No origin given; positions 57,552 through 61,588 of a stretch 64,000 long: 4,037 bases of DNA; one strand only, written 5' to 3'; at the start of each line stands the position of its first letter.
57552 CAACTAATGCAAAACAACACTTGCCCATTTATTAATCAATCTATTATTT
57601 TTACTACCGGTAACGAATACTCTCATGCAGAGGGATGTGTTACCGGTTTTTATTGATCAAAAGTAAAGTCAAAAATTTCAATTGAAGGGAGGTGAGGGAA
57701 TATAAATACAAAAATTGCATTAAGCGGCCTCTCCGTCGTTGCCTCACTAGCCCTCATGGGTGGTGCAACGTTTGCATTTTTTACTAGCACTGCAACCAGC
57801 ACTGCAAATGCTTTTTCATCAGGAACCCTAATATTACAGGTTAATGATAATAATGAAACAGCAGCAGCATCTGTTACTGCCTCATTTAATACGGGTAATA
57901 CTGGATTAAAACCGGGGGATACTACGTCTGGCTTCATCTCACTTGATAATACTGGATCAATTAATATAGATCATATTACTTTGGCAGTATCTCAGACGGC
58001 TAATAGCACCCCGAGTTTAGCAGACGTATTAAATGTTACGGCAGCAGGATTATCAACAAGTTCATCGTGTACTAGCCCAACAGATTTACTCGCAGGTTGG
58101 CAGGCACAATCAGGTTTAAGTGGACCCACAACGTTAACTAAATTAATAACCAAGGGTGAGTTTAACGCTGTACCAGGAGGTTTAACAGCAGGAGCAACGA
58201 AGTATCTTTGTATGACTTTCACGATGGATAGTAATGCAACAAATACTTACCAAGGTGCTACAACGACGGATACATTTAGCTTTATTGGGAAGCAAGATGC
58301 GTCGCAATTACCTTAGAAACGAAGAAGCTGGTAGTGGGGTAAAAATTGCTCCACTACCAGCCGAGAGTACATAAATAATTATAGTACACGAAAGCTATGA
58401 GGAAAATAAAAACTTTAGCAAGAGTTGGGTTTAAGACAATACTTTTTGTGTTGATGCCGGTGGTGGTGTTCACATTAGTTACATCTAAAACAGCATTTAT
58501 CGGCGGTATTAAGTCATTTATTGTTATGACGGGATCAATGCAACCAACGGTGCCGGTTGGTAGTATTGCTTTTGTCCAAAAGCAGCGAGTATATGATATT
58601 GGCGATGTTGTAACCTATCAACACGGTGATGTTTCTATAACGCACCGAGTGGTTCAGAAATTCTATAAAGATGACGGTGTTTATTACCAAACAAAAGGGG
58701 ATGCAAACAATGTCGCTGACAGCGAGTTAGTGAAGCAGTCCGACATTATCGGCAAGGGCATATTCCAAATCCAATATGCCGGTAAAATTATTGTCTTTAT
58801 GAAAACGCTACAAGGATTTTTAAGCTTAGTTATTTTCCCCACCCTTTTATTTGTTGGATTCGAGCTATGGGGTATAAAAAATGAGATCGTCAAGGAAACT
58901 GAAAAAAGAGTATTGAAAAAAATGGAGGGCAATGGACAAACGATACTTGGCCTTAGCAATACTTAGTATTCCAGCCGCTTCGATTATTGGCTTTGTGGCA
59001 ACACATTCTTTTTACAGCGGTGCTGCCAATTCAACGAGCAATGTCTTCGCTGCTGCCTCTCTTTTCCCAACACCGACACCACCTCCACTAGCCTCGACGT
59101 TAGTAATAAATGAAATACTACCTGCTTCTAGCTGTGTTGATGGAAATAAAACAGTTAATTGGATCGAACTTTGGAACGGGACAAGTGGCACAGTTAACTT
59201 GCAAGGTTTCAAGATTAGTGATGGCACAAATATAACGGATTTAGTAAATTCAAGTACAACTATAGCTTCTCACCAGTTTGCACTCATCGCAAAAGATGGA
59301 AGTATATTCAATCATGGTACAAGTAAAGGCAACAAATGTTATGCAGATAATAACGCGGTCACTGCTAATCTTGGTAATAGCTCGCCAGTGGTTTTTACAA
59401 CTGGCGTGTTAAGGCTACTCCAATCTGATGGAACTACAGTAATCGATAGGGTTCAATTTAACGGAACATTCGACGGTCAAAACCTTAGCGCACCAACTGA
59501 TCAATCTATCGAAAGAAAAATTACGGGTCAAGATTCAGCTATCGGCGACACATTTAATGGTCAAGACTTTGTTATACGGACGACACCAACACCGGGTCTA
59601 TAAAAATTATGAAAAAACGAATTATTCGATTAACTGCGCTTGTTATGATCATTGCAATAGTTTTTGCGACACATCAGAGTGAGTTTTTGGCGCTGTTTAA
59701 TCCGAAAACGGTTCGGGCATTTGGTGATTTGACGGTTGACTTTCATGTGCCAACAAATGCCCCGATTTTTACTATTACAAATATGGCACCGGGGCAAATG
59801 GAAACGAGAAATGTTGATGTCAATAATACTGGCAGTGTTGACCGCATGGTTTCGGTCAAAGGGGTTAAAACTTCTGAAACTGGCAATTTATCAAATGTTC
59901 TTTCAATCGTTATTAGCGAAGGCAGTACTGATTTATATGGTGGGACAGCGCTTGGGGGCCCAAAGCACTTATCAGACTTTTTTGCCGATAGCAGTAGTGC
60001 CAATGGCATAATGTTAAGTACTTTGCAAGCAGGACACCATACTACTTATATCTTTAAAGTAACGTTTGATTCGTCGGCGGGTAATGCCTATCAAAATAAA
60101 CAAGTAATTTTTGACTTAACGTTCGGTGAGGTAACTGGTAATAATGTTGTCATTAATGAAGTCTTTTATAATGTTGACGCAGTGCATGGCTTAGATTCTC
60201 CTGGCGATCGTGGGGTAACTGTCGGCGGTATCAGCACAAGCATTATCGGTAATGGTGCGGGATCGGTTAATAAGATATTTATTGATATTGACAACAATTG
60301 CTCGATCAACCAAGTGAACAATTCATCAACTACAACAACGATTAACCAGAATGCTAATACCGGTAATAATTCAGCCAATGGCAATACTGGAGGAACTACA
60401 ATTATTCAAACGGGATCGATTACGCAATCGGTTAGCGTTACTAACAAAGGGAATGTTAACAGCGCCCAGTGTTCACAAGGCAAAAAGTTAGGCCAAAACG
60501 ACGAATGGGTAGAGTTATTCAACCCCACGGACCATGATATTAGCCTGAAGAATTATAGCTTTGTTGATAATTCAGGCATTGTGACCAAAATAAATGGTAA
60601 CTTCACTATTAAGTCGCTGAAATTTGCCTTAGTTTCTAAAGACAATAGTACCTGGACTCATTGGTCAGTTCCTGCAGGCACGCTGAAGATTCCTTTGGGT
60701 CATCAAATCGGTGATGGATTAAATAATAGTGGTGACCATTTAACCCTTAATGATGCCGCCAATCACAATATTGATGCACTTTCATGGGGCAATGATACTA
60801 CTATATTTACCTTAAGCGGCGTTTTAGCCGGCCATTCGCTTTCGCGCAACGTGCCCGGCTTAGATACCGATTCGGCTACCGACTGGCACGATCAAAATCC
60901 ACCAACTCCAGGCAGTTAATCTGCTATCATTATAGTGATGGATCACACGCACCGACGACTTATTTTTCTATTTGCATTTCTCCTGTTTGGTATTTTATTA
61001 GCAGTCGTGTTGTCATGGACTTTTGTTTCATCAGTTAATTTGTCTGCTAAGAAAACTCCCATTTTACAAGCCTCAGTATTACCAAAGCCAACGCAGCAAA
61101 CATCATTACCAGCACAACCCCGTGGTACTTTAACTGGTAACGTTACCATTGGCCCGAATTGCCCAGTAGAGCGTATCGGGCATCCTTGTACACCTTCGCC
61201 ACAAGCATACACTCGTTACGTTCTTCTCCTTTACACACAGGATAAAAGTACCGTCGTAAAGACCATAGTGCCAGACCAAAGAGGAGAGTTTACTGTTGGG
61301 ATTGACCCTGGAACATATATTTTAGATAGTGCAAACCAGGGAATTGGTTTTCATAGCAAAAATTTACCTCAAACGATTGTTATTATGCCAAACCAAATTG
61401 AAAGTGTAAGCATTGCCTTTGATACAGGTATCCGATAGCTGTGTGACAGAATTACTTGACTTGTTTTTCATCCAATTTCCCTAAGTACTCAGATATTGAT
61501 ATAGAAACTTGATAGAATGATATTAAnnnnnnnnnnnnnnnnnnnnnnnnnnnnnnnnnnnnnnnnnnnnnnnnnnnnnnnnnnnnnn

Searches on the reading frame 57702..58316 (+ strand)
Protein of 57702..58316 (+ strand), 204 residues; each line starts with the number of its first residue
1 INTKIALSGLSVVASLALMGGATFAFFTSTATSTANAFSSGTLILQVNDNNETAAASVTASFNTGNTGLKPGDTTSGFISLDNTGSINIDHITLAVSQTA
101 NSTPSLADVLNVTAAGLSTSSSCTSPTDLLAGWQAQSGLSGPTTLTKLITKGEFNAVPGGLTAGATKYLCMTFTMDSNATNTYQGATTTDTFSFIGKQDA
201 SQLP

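Call 12: search_protein_families(library=pfam, proteins=[window:57702-58316:+], max_evalue=0.01)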
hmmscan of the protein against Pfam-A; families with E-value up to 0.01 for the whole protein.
window:57702-58316:+ (204 aa): 1 family
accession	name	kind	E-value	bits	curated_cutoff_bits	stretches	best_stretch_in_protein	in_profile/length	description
PF12389.13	Peptidase_M73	-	3.4e-14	53.6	22.5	1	3-99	4-88/196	Camelysin metallo-endopeptidase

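Call 13: find_related_loci(query=window:57702-58316:+, collection=genome_contigs, flank=4000)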
Query window:57702-58316:+ (204 aa) in genome_contigs; peptide patterns used: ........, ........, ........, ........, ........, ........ (x = any residue, [..] = any of these).
247 stretches matched a pattern; 8 encode a relative of the query (tblastn E <= 1e-3); 8 distinct loci.
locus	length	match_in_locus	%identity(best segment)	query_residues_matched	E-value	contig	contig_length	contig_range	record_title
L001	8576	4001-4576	46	1-202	2e-49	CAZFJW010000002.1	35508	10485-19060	MAG TPA_asm: uncultured Gammaproteobacteria bacterium isolate SRP342105_co1_31 genome assembly, contig: NODE_1516_length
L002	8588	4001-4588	51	1-202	1e-48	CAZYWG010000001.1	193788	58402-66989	MAG TPA_asm: uncultured Gammaproteobacteria bacterium isolate SRP200132_co1_187 genome assembly, contig: NODE_53_length_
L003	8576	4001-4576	40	1-202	4e-29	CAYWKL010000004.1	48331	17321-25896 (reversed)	MAG TPA_asm: uncultured Gammaproteobacteria bacterium isolate binchicken_co38_1283 genome assembly, contig: NODE_1596_le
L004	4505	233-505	48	1-94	2e-22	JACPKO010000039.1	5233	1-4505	MAG: Candidatus Daviesbacteria bacterium isolate NC_groundwater_496_Ag_S-0.1um_39_16 S35_SO-1_scaffold_9029, whole genom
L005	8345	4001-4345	46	1-112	1e-21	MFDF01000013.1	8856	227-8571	MAG: Candidatus Daviesbacteria bacterium RIFCSPHIGHO2_12_FULL_37_16 rifcsphigho2_12_scaffold_31800, whole genome shotgun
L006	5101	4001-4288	49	1-97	2e-19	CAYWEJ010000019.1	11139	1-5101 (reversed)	MAG TPA_asm: uncultured Gammaproteobacteria bacterium isolate SRP192515_co1_134 genome assembly, contig: NODE_5828_lengt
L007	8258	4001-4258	49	1-87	2e-16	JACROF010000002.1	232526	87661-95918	MAG: Candidatus Levyibacteriota bacterium isolate NC_groundwater_1954_Pr3_S-0.2um_39_3 scaffold_117446, whole genome sho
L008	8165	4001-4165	53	1-55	6e-13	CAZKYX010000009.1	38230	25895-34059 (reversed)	MAG TPA_asm: uncultured Gammaproteobacteria bacterium isolate SRP286056_co1_17 genome assembly, contig: NODE_1114_length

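Call 20: find_homologous_proteins(query=window:57702-58316:+, max_evalue=1e-10)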
Query window:57702-58316:+ (204 aa): 45 proteins with E <= 1e-10 among 1047 candidates.
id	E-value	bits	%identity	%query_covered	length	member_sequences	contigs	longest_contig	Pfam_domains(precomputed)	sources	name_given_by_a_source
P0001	5.7e-108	376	100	91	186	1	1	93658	PF12389.14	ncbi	-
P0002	2.8e-44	169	53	99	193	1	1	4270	PF12389.14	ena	-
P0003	3.4e-43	165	52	99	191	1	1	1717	PF12389.14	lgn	-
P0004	8.5e-43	164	49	99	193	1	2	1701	PF12389.14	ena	-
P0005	1.1e-42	164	52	99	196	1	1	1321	PF12389.14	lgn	-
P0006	1.2e-42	163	49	99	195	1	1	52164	PF12389.14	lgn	-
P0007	2.3e-42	163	48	99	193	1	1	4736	PF12389.14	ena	-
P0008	2.3e-42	163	48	99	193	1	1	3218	PF12389.14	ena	-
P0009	2.9e-42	162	48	99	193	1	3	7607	PF12389.14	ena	-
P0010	2.1e-41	159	50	99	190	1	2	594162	PF12389.14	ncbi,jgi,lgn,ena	-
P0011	2.3e-41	159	51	99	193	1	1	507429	PF12389.14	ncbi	-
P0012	3.1e-41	159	49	99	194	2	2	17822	PF12389.14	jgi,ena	-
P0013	3.5e-41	159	48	99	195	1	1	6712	PF12389.14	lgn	-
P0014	6.5e-41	158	46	99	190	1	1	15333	PF12389.14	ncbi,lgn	-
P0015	8.9e-41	157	51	99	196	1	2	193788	PF12389.14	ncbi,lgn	-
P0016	9.1e-41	157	51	99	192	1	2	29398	PF12389.14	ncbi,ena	-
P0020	1.2e-39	154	48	99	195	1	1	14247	PF12389.14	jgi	jgi:spore coat-associated protein N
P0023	1.1e-38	151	47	95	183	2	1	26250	PF12389.14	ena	-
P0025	3.8e-37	146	48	99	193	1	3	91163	PF12389.14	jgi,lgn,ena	-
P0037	3.5e-29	120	41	98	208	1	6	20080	PF12389.14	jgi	jgi:predicted ribosomally synthesized peptide with SipW-like signal peptide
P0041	4.6e-18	83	35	97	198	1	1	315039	PF12389.14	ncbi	-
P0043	2.4e-14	71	37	99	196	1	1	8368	PF12389.14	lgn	-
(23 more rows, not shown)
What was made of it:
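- Tried and rejected: The closest TasA homologue in 5.8 billion proteins is 53% identical (call 20).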

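Call 21: find_encoding_contigs(protein=P0001, flank=10000, max_places=3)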
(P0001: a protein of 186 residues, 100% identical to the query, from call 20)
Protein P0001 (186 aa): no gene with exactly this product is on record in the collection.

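Call 27: find_related_loci(query=A2, collection=metagenome_contigs, flank=2500)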
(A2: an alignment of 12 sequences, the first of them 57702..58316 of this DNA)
Query A2 (204 aa) in metagenome_contigs; peptide patterns used: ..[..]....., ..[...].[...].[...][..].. (x = any residue, [..] = any of these).
115 stretches matched a pattern; 12 encode a relative of the query (tblastn E <= 1e-3); 12 distinct loci.
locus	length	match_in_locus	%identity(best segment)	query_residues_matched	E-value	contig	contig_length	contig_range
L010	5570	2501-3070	50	1-202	2e-53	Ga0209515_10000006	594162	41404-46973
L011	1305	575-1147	51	1-202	7e-55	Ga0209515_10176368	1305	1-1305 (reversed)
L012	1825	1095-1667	51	1-202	1e-53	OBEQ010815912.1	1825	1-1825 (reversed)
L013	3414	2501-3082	49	1-202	6e-51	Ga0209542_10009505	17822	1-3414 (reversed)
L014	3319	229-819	50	1-202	2e-48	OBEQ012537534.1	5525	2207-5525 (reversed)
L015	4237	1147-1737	50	1-202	2e-48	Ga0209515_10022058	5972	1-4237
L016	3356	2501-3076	48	1-202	1e-47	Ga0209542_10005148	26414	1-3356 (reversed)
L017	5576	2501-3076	48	1-202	1e-47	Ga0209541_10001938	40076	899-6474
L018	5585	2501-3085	44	1-198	2e-38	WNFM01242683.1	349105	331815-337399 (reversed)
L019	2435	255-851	32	1-202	1e-19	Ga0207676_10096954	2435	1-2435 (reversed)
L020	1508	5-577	27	4-194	2e-9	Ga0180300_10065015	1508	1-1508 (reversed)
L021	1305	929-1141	40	1-73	4e-9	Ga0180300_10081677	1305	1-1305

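Call 31: find_encoding_contigs(protein=P0011, flank=2500, max_places=2)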
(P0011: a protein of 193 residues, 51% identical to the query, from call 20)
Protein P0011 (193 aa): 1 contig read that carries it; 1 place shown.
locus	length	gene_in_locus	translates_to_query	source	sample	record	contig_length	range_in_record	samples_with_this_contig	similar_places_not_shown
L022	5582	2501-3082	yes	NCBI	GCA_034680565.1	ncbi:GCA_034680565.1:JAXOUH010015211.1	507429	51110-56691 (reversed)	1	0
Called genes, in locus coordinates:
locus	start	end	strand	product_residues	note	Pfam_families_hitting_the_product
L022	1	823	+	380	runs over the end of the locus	-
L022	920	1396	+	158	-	PF04203:Sortase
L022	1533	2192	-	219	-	-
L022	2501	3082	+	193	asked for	PF12389:Peptidase_M73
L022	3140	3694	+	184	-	-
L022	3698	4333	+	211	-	PF00932:LTD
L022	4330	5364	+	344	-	PF00353:HemolysinCabind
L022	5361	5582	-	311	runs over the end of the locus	PF01522:Polysacc_deac_1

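Call 32: find_encoding_contigs(protein=P0006, flank=2500, max_places=2)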
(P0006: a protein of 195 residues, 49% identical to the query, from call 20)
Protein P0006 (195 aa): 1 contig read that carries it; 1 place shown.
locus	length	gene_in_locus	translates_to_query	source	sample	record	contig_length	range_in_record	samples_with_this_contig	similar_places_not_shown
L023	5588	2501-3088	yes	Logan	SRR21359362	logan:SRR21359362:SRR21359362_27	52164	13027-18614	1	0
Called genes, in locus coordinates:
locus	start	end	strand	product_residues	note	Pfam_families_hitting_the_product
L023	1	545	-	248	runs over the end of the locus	PF00483:NTP_transferase, PF12804:NTP_transf_3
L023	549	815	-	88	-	PF18900:DUF5656 (weak)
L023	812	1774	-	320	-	PF00188:CAP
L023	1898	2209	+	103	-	-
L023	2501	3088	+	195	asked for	PF12389:Peptidase_M73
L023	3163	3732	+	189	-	-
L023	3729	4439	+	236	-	PF00932:LTD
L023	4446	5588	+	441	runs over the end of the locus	PF00932:LTD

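Call 33: find_encoding_contigs(protein=P0025, flank=2500, max_places=2)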
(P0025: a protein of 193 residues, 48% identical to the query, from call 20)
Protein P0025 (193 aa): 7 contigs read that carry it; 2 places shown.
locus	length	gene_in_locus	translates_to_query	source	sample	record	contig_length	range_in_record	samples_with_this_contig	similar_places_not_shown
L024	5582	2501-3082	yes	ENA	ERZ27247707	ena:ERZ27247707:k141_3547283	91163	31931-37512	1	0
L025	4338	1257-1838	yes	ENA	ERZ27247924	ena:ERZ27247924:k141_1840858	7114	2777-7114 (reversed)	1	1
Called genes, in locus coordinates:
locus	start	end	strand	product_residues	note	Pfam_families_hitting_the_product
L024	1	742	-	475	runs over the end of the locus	PF13231:PMT_2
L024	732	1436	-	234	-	PF08889:WbqC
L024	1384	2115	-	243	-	PF02585:PIG-L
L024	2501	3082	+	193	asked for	PF12389:Peptidase_M73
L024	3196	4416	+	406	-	PF00932:LTD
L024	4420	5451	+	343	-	PF00353:HemolysinCabind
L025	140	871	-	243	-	PF02585:PIG-L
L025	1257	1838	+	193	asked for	PF12389:Peptidase_M73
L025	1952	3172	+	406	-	PF00932:LTD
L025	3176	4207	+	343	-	PF00353:HemolysinCabind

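Call 34: find_encoding_contigs(protein=P0023, flank=2500, max_places=2)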
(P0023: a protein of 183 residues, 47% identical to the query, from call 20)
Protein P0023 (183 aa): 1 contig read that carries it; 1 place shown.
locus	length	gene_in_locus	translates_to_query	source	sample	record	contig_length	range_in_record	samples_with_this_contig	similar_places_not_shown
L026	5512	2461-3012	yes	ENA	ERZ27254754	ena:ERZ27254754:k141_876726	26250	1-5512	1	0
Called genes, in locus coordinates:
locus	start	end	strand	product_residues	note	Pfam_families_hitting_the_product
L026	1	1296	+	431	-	?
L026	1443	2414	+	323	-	PF00353:HemolysinCabind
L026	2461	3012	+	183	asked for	PF12389:Peptidase_M73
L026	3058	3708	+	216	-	-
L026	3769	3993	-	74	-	-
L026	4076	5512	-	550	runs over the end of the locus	PF01565:FAD_binding_4, PF02913:FAD-oxidase_C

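Call 46: find_encoding_contigs(protein=P0016, flank=2500, max_places=2)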
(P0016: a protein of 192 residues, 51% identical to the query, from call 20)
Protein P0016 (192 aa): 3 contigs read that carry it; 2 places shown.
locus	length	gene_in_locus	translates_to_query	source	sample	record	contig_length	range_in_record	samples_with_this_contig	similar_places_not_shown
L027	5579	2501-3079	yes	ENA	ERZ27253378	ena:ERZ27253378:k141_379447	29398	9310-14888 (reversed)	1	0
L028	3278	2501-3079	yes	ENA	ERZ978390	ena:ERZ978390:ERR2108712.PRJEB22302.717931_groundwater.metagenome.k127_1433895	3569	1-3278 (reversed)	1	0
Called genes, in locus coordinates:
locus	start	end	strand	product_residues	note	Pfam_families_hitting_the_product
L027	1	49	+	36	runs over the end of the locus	-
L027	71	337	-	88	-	-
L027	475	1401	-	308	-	PF00188:CAP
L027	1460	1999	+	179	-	PF02604:PhdYeFM_antitox (faint)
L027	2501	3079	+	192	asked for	PF12389:Peptidase_M73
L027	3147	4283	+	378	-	PF00932:LTD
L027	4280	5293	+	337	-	PF00353:HemolysinCabind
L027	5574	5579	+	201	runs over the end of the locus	-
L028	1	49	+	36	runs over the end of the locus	-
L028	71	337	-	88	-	-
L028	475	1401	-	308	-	PF00188:CAP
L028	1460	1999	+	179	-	PF02604:PhdYeFM_antitox (faint)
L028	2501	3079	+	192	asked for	PF12389:Peptidase_M73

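Call 47: find_encoding_contigs(protein=P0020, flank=2500, max_places=2)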
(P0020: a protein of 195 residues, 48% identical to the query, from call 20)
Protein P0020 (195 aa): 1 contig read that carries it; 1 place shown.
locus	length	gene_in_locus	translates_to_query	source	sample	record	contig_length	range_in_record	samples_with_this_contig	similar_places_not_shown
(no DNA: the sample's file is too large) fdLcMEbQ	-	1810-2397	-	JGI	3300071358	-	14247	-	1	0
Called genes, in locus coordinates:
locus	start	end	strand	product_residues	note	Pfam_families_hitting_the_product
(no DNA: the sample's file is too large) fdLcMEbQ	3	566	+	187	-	?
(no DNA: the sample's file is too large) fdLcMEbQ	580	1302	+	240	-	-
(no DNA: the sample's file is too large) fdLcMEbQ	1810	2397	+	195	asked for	PF12389:Peptidase_M73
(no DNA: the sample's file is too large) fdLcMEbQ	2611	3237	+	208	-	-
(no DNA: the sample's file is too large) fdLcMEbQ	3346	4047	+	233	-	PF00932:LTD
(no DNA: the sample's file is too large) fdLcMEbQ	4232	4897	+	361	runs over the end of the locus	PF00353:HemolysinCabind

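Call 48: find_encoding_contigs(protein=P0037, flank=2500, max_places=3)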
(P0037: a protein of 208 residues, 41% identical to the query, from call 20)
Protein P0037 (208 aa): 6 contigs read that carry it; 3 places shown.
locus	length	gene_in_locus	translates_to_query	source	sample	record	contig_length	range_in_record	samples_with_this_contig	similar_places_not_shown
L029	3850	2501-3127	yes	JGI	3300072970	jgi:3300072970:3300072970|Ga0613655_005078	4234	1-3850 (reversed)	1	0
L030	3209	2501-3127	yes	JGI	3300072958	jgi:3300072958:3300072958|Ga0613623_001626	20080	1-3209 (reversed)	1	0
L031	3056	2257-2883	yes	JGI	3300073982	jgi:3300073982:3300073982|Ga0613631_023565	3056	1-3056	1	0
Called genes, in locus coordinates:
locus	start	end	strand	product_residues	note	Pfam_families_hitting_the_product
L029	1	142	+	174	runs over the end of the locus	?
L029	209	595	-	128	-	-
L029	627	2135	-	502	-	-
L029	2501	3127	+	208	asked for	PF12389:Peptidase_M73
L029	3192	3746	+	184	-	-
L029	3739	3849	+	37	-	?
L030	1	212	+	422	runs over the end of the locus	PF00275:EPSP_synthase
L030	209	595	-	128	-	-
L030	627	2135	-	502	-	-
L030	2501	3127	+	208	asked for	PF12389:Peptidase_M73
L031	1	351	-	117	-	?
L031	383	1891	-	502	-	-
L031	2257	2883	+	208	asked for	PF12389:Peptidase_M73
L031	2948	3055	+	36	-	?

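Call 49: find_encoding_contigs(protein=P0041, flank=2500, max_places=2)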
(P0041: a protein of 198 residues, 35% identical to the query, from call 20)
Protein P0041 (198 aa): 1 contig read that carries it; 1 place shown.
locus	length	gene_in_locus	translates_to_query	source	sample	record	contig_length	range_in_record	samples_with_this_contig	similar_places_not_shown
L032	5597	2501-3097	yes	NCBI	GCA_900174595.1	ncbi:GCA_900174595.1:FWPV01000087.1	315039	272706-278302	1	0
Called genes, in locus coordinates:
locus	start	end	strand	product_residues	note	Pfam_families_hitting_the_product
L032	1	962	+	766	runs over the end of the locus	-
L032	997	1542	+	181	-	-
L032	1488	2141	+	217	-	PF04203:Sortase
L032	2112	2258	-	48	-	-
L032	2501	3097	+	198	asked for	PF12389:Peptidase_M73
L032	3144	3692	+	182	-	PF10502:Peptidase_S26 (faint)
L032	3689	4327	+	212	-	PF00932:LTD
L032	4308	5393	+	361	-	PF00353:HemolysinCabind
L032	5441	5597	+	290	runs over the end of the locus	PF00188:CAP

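Call 68: find_encoding_contigs(protein=P0043, flank=2500, max_places=2)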
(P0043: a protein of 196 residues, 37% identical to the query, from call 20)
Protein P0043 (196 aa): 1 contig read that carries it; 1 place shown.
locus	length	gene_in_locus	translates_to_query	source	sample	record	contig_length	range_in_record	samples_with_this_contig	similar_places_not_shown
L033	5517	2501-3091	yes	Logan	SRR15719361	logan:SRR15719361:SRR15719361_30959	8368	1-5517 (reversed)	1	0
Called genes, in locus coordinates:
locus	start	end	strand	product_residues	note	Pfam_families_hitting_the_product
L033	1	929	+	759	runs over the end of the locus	-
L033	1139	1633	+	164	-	-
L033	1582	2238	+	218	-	PF04203:Sortase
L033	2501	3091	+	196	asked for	PF12389:Peptidase_M73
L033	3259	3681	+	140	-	-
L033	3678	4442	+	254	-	PF00932:LTD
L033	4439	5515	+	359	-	?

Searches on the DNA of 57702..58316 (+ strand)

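Call 74: search_rna_families(sources=[L001, L002, L003, L004, L005, L006, L008, L011, L018, L023, L024, L029, L032, L033, L015, L010, L013, L022], threshold=gathering)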
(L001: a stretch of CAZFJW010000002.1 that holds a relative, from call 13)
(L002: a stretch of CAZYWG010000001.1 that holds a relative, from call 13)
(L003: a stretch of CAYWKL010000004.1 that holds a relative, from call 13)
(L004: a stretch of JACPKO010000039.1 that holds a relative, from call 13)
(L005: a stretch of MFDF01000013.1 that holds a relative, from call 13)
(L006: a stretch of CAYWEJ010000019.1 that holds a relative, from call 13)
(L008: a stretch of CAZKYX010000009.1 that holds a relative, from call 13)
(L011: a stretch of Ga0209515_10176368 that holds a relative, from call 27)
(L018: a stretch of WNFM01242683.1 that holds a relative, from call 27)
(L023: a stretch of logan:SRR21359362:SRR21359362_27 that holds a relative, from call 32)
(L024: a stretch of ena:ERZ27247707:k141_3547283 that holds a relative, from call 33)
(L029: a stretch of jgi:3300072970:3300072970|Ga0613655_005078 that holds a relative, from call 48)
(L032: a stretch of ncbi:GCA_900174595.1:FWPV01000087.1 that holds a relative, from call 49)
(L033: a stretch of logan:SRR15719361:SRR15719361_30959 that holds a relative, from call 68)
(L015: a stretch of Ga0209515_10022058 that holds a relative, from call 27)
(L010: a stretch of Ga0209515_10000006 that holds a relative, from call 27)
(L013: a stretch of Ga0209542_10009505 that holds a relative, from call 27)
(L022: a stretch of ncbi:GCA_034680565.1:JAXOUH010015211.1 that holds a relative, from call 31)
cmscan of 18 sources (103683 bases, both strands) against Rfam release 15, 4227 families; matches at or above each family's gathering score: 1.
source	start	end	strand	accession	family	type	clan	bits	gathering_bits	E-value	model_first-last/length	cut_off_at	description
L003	7964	8035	-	RF00005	tRNA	Gene; tRNA;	CL00001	61.7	29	1e-10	1-71/71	no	tRNA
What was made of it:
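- On c-di-GMP riboswitches GEMM-I / GEMM-II (Rfam): There was also none in 18 related loci (call 74).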

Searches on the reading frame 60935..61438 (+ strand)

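Call 12: search_protein_families(library=pfam, proteins=[window:60935-61438:+], max_evalue=0.01)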
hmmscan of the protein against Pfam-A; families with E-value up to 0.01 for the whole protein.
window:60935-61438:+ (167 aa): 1 family
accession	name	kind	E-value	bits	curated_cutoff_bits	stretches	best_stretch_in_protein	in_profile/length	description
PF17802.7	SpaA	-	0.00069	20.2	23.1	1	99-159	23-86/91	Prealbumin-like fold domain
